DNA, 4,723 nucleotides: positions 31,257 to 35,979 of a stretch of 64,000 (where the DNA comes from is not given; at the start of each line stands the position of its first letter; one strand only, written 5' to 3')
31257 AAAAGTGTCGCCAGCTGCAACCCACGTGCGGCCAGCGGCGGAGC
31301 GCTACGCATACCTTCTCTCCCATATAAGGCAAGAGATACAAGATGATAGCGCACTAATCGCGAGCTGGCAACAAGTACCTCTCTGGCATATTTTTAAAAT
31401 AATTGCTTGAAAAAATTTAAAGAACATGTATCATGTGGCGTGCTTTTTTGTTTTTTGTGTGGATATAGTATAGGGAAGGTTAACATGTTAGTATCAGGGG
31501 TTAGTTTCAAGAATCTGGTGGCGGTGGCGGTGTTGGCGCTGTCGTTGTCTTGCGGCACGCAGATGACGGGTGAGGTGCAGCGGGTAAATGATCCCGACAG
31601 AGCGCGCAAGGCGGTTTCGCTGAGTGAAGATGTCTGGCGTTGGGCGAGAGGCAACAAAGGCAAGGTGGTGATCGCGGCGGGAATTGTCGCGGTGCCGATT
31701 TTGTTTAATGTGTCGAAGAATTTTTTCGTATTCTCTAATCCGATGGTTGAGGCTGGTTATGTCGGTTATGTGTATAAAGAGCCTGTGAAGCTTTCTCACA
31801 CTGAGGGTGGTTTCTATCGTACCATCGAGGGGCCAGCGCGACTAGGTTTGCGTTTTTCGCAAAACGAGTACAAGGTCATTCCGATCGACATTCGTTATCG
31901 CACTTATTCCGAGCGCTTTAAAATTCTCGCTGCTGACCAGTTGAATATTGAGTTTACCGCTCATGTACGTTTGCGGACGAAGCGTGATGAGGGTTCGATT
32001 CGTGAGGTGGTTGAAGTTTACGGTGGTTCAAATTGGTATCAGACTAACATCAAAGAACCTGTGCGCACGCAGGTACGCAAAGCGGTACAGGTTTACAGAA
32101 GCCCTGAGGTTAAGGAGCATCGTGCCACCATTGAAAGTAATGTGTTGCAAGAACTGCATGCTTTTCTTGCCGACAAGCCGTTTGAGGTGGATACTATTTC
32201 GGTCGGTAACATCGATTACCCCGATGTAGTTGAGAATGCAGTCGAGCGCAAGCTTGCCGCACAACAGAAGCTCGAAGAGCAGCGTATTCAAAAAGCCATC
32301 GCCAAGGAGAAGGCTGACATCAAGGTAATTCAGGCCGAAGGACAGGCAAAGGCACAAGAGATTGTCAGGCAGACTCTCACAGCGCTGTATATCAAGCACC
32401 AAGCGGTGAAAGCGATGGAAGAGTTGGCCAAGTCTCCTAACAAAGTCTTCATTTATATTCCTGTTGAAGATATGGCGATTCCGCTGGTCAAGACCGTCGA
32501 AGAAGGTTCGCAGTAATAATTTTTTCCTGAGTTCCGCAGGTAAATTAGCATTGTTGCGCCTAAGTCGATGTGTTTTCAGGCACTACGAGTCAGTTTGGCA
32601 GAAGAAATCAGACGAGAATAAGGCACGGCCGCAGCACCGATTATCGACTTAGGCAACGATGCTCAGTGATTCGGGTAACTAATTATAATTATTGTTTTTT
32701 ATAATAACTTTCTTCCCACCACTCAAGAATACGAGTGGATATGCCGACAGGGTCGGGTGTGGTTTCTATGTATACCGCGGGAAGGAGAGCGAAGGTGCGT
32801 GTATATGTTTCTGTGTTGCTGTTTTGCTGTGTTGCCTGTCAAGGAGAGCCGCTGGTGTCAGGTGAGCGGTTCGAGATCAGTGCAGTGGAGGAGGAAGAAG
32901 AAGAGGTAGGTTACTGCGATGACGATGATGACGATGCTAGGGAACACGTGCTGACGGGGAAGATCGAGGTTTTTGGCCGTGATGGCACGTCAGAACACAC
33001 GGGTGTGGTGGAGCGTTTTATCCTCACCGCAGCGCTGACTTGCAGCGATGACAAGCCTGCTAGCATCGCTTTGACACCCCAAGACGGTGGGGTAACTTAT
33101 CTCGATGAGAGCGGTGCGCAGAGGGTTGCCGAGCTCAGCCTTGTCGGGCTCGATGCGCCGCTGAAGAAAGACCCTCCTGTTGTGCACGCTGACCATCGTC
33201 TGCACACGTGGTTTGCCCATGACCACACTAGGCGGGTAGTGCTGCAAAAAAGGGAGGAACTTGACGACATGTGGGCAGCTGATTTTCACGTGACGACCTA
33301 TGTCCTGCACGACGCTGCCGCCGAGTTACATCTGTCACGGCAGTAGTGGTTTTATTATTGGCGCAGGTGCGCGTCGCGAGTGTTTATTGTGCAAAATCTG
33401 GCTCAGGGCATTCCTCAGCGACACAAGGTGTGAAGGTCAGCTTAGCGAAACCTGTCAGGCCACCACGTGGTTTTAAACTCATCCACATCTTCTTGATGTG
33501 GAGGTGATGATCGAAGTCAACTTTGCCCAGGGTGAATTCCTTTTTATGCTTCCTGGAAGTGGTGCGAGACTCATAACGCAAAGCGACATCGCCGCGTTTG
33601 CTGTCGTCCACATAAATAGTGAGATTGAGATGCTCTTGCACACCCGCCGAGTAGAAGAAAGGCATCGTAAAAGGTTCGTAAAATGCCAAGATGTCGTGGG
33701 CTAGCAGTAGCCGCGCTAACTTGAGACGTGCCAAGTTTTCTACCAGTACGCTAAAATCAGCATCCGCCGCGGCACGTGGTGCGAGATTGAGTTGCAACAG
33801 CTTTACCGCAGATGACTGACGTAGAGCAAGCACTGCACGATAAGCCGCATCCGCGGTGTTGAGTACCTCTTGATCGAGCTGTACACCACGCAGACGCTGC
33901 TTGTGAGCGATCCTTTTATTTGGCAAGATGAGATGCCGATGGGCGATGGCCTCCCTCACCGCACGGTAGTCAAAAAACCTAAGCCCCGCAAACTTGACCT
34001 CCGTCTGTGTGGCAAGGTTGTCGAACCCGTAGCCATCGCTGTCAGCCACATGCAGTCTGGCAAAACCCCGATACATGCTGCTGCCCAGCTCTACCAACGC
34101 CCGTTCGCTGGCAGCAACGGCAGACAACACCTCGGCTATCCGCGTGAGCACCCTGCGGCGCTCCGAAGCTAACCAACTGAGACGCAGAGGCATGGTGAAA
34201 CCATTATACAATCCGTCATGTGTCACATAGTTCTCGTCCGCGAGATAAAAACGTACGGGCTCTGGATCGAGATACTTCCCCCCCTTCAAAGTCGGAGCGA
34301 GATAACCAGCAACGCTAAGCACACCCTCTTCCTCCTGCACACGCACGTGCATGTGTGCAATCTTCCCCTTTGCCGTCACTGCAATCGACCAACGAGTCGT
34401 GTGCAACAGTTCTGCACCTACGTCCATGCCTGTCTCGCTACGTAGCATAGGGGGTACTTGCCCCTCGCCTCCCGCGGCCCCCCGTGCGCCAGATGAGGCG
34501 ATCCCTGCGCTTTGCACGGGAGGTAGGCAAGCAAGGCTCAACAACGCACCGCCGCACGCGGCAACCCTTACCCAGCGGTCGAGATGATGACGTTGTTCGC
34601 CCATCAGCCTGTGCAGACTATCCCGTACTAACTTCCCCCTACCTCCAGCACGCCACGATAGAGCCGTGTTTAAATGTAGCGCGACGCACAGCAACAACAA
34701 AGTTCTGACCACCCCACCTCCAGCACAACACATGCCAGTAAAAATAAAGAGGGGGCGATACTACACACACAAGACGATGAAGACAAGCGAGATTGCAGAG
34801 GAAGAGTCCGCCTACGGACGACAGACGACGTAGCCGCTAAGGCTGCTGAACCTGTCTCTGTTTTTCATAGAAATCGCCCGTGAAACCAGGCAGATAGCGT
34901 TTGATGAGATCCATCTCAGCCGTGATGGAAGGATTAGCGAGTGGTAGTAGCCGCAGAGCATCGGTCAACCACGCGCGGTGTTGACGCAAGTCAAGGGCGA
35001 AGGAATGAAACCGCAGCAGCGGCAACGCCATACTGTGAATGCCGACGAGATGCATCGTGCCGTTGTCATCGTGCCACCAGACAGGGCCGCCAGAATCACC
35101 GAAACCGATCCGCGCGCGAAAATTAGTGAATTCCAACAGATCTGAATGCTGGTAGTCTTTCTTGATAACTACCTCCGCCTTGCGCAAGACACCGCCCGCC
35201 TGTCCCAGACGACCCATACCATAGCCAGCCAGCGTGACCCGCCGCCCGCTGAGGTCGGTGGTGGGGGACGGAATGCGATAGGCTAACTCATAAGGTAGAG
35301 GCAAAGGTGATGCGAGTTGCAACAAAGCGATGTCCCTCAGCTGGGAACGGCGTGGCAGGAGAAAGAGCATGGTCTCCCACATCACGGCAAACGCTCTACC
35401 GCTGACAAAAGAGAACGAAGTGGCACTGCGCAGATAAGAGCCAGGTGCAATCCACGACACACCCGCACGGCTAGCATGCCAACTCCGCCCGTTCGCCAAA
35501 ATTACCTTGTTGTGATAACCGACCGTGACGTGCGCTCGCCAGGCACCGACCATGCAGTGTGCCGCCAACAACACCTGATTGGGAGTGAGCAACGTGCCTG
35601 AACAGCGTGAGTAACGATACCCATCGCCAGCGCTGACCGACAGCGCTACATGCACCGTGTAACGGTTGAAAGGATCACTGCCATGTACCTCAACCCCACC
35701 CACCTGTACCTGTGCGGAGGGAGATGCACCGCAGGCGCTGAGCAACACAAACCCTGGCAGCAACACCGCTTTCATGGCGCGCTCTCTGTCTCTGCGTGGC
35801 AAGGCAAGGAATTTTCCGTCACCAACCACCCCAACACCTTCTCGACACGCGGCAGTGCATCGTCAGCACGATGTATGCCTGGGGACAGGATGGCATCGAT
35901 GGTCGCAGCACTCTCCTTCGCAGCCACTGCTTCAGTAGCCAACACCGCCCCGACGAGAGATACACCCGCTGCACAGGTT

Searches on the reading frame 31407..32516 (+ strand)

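Call 84: search_protein_families(library=pfam, proteins=[window:31407-32516:+], max_evalue=0.00001)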
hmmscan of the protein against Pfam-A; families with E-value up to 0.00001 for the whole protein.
window:31407-32516:+ (369 aa): 1 family
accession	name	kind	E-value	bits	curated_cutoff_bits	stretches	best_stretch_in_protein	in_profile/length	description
PF01145.31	Band_7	-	9.2e-17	62.1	23.6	1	156-297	34-172/176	SPFH domain / Band 7 family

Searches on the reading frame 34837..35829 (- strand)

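Call 103: search_protein_families(library=pfam, proteins=[window:34837-35829:-], max_evalue=0.00001)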
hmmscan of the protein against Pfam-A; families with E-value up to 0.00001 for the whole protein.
window:34837-35829:- (330 aa): 2 families
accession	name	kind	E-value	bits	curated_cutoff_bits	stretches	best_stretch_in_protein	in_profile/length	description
PF00089.32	Trypsin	-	1.2e-12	48.6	20.6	1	163-267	85-197/220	Trypsin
PF13365.12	Trypsin_2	-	6.2e-07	30.7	27.6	1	76-258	1-140/144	Trypsin-like peptidase domain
